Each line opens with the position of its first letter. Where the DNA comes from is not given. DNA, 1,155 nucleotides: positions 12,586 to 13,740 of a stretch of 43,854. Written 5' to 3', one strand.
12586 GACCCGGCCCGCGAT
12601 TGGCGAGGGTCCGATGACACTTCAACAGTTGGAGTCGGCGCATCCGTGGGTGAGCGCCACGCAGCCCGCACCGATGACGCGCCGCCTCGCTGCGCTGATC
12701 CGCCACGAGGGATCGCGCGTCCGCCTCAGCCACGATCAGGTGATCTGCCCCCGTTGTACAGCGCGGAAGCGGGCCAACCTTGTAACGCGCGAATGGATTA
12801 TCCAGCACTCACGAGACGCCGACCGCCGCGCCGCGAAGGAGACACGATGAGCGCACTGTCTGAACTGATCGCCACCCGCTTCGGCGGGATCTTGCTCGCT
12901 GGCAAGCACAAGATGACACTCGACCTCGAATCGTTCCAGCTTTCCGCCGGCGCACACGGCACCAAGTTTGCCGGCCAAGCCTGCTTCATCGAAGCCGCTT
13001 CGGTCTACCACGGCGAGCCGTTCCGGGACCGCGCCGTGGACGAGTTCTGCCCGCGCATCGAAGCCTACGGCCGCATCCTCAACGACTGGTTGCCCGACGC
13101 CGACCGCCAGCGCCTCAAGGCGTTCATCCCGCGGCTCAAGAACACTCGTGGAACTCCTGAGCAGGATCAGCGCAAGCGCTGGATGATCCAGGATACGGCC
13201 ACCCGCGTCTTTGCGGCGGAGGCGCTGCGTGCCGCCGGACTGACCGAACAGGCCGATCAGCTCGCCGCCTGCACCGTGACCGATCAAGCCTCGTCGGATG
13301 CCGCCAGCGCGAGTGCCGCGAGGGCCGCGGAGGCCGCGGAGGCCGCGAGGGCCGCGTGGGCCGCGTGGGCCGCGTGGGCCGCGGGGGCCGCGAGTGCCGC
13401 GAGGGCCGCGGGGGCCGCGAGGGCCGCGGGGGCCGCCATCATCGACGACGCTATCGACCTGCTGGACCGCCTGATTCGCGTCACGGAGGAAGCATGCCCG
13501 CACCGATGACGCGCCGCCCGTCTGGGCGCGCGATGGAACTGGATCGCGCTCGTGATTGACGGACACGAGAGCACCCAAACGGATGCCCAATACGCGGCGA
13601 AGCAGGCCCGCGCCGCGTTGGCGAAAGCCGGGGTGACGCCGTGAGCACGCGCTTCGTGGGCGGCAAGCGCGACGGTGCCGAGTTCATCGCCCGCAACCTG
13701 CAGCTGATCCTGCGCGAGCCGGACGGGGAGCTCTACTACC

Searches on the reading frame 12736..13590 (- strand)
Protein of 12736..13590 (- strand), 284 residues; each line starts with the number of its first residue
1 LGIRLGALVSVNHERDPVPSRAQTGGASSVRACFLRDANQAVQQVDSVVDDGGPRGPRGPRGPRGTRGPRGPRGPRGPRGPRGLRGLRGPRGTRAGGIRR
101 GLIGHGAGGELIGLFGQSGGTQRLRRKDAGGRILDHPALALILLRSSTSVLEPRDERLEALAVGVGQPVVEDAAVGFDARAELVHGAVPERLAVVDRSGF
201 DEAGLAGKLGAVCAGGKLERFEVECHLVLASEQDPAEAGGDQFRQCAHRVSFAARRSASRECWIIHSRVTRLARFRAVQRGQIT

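Call 54: search_protein_families(library=pfam, proteins=[window:12736-13590:-], max_evalue=0.001)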
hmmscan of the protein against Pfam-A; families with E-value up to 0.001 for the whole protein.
window:12736-13590:- (284 aa): 1 family
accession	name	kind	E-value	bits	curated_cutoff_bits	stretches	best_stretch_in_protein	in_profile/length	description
PF01391.23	Collagen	-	1.8e-05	24.9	27.2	1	53-93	4-44/60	Collagen triple helix repeat (20 copies)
